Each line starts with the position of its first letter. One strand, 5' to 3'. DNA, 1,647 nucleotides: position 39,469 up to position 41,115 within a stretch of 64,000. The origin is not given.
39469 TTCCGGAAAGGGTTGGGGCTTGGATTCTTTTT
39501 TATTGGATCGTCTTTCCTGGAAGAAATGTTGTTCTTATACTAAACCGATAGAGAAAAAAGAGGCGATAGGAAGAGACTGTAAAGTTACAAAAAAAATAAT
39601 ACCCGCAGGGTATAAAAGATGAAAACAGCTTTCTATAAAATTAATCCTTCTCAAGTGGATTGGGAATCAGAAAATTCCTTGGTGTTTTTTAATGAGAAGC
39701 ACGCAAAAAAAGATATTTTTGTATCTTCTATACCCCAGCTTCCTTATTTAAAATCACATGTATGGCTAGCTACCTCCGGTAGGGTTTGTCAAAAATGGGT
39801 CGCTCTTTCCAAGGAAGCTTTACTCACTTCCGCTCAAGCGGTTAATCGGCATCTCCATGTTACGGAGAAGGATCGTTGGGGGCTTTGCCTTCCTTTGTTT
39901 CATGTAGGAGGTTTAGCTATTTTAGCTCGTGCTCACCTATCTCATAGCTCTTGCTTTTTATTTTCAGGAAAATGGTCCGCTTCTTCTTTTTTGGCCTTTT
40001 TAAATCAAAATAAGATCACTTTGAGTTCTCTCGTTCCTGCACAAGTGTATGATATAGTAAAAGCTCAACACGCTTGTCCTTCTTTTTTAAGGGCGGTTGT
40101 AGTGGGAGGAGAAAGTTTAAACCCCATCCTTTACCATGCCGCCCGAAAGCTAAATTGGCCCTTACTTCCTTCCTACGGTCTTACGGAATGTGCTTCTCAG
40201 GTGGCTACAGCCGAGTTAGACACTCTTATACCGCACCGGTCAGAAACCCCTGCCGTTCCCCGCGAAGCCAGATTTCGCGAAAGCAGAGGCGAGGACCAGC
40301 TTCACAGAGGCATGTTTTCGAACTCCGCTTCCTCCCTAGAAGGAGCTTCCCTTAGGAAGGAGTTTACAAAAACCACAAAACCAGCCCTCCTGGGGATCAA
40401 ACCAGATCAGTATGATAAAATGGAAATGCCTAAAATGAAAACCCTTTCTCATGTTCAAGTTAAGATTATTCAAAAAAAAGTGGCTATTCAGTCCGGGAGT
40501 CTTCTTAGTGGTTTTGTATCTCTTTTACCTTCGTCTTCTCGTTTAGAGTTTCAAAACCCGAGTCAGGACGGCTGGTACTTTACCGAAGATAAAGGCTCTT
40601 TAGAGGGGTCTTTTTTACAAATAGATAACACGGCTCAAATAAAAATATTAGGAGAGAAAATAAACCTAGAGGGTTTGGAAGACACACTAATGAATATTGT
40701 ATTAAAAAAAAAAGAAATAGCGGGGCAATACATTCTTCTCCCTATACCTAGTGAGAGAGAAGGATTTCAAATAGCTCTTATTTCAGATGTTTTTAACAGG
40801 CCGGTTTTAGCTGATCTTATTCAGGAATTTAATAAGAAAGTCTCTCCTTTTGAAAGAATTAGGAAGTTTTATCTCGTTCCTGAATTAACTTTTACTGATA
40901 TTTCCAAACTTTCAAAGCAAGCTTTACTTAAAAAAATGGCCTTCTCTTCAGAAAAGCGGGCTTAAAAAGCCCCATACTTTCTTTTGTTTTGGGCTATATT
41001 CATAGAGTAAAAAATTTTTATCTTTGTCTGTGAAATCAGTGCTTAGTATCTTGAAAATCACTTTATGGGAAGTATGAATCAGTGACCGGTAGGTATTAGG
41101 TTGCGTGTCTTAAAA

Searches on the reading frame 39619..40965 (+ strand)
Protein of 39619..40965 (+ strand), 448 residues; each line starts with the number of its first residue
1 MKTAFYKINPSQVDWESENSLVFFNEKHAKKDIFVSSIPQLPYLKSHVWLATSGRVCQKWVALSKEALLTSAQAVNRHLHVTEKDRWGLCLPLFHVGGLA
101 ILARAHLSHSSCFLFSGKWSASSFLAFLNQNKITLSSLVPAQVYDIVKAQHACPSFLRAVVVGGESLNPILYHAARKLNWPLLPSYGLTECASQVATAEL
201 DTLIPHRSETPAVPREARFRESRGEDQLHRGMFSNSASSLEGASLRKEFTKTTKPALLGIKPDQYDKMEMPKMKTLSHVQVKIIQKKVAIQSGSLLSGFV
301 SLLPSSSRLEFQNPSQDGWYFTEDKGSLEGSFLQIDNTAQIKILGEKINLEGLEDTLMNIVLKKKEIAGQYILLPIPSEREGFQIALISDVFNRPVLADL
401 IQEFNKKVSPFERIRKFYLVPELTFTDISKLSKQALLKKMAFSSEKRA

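Call 20: search_solved_structures(query=window:39619-40965:+, show_alignments=2, max_evalue=0.00001)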
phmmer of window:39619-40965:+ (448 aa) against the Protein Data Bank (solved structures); distinct sequences matched with E-value up to 0.00001: 11.
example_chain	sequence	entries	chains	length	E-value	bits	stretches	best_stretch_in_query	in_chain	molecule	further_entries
5x8f_A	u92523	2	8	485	4.2e-19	72.2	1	74-198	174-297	2-succinylbenzoate--CoA ligase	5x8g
5buq_A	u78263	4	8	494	6.3e-18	68.3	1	74-198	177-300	2-succinylbenzoate--CoA ligase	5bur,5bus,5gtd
3ipl_A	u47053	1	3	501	7.2e-13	51.7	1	76-215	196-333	2-succinylbenzoate--CoA ligase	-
6nj0_A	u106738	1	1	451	6.4e-12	48.6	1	59-211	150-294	2-succinylbenzoate--CoA ligase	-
5c5h_A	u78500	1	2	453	1.5e-11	47.4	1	59-209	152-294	2-succinylbenzoate--CoA ligase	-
6qjz_A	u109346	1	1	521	1.6e-08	37.4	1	31-212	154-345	oxalyl CoA-synthetase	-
5bsm_A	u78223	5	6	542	2e-07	33.7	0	57-195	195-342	4-coumarate--CoA ligase 2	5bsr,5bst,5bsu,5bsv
5u95_A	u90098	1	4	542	2.8e-07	33.3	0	57-195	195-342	4-coumarate--CoA ligase 2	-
5bsw_A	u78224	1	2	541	3.4e-07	33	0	57-192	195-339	4-coumarate--CoA ligase 2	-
5ie0_A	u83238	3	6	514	8.9e-07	31.6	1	48-225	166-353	Oxalate--CoA ligase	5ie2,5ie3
4gs5_A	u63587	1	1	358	3.3e-06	29.8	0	51-201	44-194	Acyl-CoA synthetase (AMP-forming)/AMP-acid ligase II-like protein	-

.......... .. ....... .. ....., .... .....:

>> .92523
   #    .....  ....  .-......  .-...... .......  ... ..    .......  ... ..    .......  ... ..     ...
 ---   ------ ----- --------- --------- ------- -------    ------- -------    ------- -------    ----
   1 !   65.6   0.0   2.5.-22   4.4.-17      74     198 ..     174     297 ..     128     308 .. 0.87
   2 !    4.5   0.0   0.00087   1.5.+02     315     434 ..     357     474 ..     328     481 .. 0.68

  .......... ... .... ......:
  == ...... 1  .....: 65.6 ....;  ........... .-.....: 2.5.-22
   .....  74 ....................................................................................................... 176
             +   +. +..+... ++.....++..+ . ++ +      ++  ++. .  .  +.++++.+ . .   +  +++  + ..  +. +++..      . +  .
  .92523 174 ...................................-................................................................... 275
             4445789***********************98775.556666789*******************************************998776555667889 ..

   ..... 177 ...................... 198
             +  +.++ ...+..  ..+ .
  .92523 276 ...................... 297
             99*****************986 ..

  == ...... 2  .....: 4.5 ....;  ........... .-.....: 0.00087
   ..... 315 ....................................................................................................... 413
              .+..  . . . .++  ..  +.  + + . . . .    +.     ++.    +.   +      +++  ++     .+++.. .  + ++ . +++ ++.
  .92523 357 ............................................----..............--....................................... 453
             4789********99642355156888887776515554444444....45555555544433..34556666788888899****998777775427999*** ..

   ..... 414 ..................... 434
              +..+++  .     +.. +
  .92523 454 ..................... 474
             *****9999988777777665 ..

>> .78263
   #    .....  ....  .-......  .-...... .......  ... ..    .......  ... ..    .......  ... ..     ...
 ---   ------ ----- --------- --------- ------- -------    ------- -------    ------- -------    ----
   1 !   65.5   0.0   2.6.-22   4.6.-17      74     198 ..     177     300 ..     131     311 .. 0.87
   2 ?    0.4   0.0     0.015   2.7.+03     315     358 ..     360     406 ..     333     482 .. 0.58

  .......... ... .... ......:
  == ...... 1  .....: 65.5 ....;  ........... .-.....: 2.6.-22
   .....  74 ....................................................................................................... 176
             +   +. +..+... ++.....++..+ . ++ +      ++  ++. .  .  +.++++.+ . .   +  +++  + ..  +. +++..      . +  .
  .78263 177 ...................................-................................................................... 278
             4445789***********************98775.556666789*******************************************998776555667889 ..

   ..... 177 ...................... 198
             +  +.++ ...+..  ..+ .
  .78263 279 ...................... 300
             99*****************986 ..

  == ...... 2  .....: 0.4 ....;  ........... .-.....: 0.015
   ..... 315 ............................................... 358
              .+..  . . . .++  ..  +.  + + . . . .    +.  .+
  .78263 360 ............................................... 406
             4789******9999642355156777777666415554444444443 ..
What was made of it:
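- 40228..40413 (+): Intragenic copy, 186 nt (62 codons), in frame and sense inside menE (39619-40965). The PDB MenE alignment has a gap of about 57 aa exactly here (call 20).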

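Call 21: search_protein_families(library=pfam, proteins=[window:39619-40965:+])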
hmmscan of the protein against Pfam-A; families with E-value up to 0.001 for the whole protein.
window:39619-40965:+ (448 aa): 1 family
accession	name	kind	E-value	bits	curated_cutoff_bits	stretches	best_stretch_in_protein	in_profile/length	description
PF00501.34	AMP-binding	-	1e-17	64.5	29.9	1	59-201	178-331/384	AMP-binding enzyme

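Call 32: find_homologous_proteins(query=window:39619-40965:+, max_evalue=1e-20)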
Query window:39619-40965:+ (448 aa): 1071 proteins with E <= 1e-20 among 8000 candidates; the best 120 are listed.
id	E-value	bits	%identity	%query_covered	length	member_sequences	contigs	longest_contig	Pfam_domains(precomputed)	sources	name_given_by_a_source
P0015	4.0e-296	1000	100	100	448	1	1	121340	PF00501.35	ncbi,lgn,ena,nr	ncbi:MAG: AMP-binding protein [Bdellovibrionales bacterium]|nr:AMP-binding protein [Bdellovibrionale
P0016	8.8e-209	712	75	99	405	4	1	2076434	PF00501.35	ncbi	-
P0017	3.2e-184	631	82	45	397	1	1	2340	PF00501.35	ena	-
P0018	2.9e-160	552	54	91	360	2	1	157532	PF00501.35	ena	-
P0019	4.6e-154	532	45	98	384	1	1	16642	PF00501.35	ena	-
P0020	5.8e-154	531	51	68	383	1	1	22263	PF00501.35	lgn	-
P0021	2.6e-152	526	57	99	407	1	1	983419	PF00501.35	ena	-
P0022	7.2e-151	521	55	99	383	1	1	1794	PF00501.35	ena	-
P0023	6.2e-150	518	51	99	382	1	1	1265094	PF00501.35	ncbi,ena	-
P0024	5.8e-149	515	76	45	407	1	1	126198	PF00501.35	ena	-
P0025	9.6e-149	514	54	98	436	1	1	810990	PF00501.35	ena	-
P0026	1.8e-148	513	57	64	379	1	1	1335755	PF00501.35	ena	-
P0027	7.5e-148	511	52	98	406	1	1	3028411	PF00501.35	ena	-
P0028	1.8e-145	503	49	98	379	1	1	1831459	PF00501.35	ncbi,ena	-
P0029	3.6e-144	499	48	98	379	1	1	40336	PF00501.35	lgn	-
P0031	4.6e-138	479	68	47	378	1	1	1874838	PF00501.35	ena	-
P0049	1.3e-122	428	67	44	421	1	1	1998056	PF00501.35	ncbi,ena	-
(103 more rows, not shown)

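Call 36: find_encoding_contigs(protein=P0016, flank=10000, max_places=2)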
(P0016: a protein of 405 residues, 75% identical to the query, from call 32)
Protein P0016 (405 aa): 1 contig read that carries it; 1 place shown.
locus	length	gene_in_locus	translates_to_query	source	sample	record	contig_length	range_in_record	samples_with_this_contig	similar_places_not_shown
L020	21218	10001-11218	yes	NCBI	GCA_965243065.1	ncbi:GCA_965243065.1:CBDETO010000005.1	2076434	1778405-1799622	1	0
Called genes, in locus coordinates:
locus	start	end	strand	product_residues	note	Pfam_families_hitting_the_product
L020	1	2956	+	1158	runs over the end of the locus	-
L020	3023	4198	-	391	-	PF01464:SLT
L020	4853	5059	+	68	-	PF02599:CsrA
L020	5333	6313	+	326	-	-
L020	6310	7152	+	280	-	PF00378:ECH_1, PF16113:ECH_2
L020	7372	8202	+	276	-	PF01040:UbiA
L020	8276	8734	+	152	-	-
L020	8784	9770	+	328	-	PF22015:OSBS_N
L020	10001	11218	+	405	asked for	PF00501:AMP-binding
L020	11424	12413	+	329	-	PF00348:polyprenyl_synt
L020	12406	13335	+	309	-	PF07228:SpoIIE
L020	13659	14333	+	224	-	PF00730:HhH-GPD, PF00633:HHH (weak)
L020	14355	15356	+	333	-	PF13531:SBP_bac_11, PF01547:SBP_bac_1 (weak), PF13416:SBP_bac_8, PF13343:SBP_bac_6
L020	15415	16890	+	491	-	-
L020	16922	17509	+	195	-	PF00005:ABC_tran, PF02463:SMC_N (weak), PF13304:AAA_21 (faint)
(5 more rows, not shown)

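Call 37: find_encoding_contigs(protein=P0017, flank=10000, max_places=2)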
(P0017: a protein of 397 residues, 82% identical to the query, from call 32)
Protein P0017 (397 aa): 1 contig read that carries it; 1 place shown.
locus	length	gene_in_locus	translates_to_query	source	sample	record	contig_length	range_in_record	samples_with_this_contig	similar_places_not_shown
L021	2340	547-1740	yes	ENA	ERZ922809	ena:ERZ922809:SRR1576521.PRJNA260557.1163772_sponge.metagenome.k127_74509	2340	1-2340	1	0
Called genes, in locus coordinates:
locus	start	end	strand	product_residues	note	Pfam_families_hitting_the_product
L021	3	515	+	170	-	?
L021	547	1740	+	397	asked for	PF00501:AMP-binding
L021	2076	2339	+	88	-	?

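Call 81: predict_structure(alignment_id=A2)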
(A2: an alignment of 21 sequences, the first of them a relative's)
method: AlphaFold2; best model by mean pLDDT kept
length: 448 residues; sequences in the alignment: 21
mean_pLDDT: 74.6   pTM: 0.65
mean pLDDT of the five models: 74.6, 72.3, 71.0, 63.9, 60.2
residues with pLDDT >= 90: 120; 70-90: 186; 50-70: 52; < 50: 90
segments of 3 or more residues with pLDDT < 50: 206-257, 259-266, 340-348, 378-383, 425-429, 444-448
pLDDT, mean of each block of 10 residues (from residue 1): 71 90 81 85 90 67 91 94 96 86 95 89 96 93 83 95 78 87 82 83 57 43 37 33 33 40 56 92 89 83 65 79 85 75 45 82 79 65 71 86 77 79 52 67 47
secondary structure, 60 per line:
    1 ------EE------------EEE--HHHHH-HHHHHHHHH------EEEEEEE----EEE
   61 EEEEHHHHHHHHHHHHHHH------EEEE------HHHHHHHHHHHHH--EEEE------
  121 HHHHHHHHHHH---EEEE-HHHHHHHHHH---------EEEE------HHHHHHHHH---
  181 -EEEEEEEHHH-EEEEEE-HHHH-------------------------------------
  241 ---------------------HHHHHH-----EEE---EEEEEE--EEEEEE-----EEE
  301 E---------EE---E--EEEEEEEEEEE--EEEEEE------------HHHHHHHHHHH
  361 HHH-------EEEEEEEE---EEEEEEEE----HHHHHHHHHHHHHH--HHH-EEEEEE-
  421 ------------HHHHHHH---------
elements in order: E21-23 H26-30 H32-40 E47-53 E58-64 H65-79 E86-89 H96-108 E111-114 H121-131 E135-138 H140-149 E159-162 H169-177 E182-188 E193-198 H200-203 H262-267 E273-275 E279-284 E287-292 E298-301 E319-329 E332-337 H350-363 E371-378 E382-389 H394-407 E414-419 H433-439
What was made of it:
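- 40228..40413 (+): AlphaFold pLDDT is below 50 for residues 206-266 and 80-96 on either side (call 81).
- In the MenE model the insert has pLDDT below 50 and the surrounding fold 80-96 (call 81).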

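Call 84: find_encoding_contigs(protein=P0049, flank=10000, max_places=1)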
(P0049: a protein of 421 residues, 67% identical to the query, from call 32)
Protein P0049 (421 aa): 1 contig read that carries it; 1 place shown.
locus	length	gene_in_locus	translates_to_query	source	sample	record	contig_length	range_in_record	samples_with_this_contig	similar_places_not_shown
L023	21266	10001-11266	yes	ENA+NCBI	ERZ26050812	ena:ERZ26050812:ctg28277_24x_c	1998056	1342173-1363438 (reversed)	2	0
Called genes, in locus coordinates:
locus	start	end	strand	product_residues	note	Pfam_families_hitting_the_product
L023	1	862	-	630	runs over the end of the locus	PF26549:Tricorn_N (weak), PF05448:AXE1, PF01738:DLH, PF02129:Peptidase_S15 (faint), PF20434:BD-FAE, PF12146:Hydrolase_4 (faint), PF12697:Abhydrolase_6, PF00326:Peptidase_S9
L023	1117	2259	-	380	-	PF01053:Cys_Met_Meta_PP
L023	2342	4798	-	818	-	PF13588:HSDR_N_2, PF02384:N6_Mtase, PF01170:UPF0020, PF07669:Eco57I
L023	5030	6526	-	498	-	-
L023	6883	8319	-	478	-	PF13541:ChlI, PF00158:Sigma54_activat (faint), PF01078:Mg_chelatase, PF13335:Mg_chelatase_C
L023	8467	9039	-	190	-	-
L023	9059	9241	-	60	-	-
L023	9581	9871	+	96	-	-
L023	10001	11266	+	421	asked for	PF00501:AMP-binding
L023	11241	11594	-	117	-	-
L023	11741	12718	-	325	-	PF01699:Na_Ca_ex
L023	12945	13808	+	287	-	PF01170:UPF0020 (faint), PF01555:N6_N4_Mtase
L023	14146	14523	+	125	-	PF01258:zf-dskA_traR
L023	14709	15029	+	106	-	-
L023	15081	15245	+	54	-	-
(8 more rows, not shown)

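Call 85: find_encoding_contigs(protein=P0031, flank=10000, max_places=1)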
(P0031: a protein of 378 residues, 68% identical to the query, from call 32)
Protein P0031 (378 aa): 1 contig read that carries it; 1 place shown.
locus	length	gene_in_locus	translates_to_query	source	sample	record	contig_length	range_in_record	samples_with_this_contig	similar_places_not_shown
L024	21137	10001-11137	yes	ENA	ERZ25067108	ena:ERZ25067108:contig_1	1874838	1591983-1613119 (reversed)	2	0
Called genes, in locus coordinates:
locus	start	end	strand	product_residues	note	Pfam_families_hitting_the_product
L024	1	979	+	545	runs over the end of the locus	PF12799:LRR_4 (faint), PF23598:LRR_14, PF13855:LRR_8 (faint)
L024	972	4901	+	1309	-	-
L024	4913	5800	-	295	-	PF01464:SLT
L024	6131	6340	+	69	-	PF02599:CsrA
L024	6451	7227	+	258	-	-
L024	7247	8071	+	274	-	PF00378:ECH_1, PF16113:ECH_2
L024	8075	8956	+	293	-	PF01040:UbiA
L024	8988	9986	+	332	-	PF22015:OSBS_N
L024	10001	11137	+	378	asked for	PF00501:AMP-binding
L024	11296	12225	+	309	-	PF00348:polyprenyl_synt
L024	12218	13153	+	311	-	PF07228:SpoIIE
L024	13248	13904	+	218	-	PF00730:HhH-GPD, PF00633:HHH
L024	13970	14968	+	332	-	PF13531:SBP_bac_11, PF01547:SBP_bac_1 (weak), PF13416:SBP_bac_8 (weak), PF13343:SBP_bac_6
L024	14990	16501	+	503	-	-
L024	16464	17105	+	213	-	PF00005:ABC_tran, PF02463:SMC_N (faint)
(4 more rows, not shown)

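Call 86: find_encoding_contigs(protein=P0027, flank=10000, max_places=1)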
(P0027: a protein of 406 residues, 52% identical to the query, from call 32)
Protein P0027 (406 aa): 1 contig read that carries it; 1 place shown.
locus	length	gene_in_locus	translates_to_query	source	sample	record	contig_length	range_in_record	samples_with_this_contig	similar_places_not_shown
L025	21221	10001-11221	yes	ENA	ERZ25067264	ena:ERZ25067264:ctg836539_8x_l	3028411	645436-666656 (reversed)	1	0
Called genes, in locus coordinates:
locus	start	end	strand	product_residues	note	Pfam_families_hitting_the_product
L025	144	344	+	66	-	-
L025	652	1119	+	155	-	-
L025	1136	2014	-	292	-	PF00665:rve, PF13683:rve_3 (weak)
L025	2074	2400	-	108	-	PF01527:HTH_Tnp_1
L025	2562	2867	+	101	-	PF00413:Peptidase_M10 (weak)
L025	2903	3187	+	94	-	-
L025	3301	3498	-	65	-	-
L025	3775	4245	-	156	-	-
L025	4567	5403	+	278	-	PF00413:Peptidase_M10 (weak)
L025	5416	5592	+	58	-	-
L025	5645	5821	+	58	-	-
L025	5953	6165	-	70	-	-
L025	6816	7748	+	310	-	-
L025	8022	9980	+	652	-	-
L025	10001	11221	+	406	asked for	PF00501:AMP-binding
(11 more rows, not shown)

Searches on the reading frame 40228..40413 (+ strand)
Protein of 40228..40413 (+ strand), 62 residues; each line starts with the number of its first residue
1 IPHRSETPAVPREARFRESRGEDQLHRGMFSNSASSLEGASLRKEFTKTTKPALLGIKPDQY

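Call 23: find_homologous_proteins(query=window:40228-40413:+, max_evalue=10)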
Query seq(62 aa): no candidate shares three 5-residue words with the query. No homologue found.
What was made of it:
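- Tried and rejected: No candidate was found (call 23).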

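Call 90: search_protein_families(library=ncbifam, proteins=[window:40228-40413:+], max_evalue=10)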
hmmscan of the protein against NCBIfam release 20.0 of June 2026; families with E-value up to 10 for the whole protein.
seq(62 aa): 0 families

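Call 91: search_protein_families(library=pfam, proteins=[window:40228-40413:+], max_evalue=10)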
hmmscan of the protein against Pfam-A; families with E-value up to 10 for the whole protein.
seq(62 aa): 0 families
